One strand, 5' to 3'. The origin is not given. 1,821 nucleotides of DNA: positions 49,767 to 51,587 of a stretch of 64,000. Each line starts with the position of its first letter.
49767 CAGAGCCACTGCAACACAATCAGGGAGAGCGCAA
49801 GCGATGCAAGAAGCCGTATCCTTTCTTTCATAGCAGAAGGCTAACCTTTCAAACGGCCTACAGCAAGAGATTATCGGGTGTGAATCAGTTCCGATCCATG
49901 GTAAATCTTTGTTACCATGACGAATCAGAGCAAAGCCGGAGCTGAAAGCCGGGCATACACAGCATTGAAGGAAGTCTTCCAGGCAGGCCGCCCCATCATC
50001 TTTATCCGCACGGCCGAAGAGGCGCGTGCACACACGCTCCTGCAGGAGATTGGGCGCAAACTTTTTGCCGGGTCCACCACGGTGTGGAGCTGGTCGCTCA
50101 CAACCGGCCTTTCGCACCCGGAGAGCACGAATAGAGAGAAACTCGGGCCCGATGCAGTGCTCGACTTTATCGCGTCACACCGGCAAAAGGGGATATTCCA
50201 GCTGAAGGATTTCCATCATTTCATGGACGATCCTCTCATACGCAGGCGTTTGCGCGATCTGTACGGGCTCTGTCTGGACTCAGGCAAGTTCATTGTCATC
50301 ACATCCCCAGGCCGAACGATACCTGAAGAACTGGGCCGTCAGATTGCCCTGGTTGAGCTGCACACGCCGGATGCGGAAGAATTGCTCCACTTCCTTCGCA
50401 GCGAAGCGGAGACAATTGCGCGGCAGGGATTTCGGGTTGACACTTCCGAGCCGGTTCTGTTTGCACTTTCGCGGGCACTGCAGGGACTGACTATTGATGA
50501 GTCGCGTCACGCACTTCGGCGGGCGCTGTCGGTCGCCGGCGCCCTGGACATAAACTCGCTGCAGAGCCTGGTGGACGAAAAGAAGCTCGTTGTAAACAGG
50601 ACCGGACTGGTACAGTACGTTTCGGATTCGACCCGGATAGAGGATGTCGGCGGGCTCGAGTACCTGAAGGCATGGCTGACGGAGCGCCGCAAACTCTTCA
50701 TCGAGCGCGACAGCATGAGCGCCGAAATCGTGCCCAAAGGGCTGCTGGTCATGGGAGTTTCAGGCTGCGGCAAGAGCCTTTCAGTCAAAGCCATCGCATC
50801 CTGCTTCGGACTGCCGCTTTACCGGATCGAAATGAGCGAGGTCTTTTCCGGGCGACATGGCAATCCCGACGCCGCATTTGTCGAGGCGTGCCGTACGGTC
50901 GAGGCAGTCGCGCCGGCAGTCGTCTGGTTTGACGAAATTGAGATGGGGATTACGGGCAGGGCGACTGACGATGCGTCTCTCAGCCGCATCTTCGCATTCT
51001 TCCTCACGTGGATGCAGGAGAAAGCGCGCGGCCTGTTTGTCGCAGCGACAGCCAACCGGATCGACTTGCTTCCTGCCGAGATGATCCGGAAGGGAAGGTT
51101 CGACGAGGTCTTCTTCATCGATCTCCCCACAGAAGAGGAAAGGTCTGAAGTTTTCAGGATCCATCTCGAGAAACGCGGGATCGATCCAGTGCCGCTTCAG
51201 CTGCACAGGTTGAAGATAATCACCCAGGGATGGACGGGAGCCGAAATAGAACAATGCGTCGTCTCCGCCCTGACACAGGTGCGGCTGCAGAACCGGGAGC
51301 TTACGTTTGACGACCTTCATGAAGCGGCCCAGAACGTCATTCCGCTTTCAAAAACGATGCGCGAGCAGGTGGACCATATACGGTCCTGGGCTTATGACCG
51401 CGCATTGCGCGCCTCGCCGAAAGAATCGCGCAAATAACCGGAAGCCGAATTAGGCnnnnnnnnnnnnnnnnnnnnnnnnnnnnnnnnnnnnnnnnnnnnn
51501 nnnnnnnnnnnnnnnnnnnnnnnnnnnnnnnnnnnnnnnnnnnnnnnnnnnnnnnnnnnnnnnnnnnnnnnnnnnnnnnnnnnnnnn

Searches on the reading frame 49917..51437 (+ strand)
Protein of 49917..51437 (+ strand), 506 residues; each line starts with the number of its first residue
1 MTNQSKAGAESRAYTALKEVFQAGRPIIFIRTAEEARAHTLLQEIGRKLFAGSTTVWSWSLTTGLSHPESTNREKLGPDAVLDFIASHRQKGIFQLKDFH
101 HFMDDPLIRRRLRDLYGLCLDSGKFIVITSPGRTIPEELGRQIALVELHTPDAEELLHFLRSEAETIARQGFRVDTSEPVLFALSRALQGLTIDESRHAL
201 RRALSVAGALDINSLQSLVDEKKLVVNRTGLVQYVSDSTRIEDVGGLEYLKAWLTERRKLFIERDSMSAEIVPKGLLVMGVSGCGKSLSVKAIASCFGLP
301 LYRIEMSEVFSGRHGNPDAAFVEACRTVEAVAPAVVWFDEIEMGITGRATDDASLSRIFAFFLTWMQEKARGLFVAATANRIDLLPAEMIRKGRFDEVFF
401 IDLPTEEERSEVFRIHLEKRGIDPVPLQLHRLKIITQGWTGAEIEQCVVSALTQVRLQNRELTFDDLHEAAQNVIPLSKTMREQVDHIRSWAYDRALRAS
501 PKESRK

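Call 4: search_protein_families(library=pfam, proteins=[window:49917-51437:+], max_evalue=0.01)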
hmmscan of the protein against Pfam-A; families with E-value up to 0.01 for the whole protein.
window:49917-51437:+ (506 aa): 1 family
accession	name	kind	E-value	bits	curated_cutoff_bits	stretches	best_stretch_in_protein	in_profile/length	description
PF00004.35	AAA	-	3.3e-20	73.3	21.2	1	276-402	1-130/131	ATPase family associated with various cellular activities (AAA)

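Call 5: search_protein_families(library=padloc, proteins=[window:49917-51437:+], max_evalue=0.01)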
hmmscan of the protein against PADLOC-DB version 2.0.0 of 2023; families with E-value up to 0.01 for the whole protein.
window:49917-51437:+ (506 aa): 5 families
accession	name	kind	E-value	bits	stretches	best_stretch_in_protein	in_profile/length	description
PDLC02196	IetA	-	3.3e-13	47.8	1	272-478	121-325/374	-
PDLC02195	IetA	-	9e-08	29.8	1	273-473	137-332/395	-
PDLC04232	IetA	-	3.4e-05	21.4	1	276-466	119-307/330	-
PDLC00914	TRIP13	-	0.00041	17.9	1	368-481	184-298/302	TRIP13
PDLC04231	IetA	-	0.0008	17.3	1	276-392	120-237/262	-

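Call 6: search_protein_families(library=ncbifam, proteins=[window:49917-51437:+], max_evalue=0.01)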
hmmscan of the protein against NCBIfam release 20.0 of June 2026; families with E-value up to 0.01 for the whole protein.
window:49917-51437:+ (506 aa): 12 families
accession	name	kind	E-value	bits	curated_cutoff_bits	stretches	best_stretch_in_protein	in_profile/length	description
TIGR01243.1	CDC48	subfamily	8.8e-27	93.7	802.65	1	239-471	450-689/733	CDC48 family AAA ATPase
NF003069.1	PRK03992.1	subfamily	4.4e-24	85.3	500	1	236-475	125-373/379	proteasome-activating nucleotidase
TIGR01242.2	TIGR01242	subfamily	8.6e-23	80.9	500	1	239-475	111-356/362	proteasome-activating nucleotidase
TIGR01241.2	FtsH_fam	equivalog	1.2e-21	77.1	600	1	237-475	157-403/598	ATP-dependent zinc metalloprotease FtsH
NF047748.1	PrtsmActNtasePan1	equivalog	2.5e-18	66.3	750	1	194-474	102-389/405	proteasome-activating nucleotidase Pan1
NF047747.1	PrtsmActNtasePan2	equivalog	9.4e-15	54.7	700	1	272-473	184-391/397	proteasome-activating nucleotidase Pan2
NF008004.0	PRK10733.1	equivalog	6.2e-13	47.6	1008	1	270-468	182-386/644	ATP-dependent zinc metalloprotease FtsH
NF041006.2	cell_div_CdvC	equivalog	4.9e-12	45.5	650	1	238-455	99-322/370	cell division protein CdvC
NF042959.1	IteA_antiphage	equivalog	1.1e-09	37.9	510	1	272-469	124-319/367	anti-phage ATPase IteA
TIGR03689.1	pup_AAA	equivalog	3.9e-07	29.2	504.75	1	272-420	215-381/512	proteasome ATPase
NF003229.0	PRK04195.1-5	equivalog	0.0024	16.7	280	1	268-341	43-112/413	replication factor C large subunit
TIGR00390.1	hslU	equivalog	0.0049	15.9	362.45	0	264-307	38-81/441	ATP-dependent protease ATPase subunit HslU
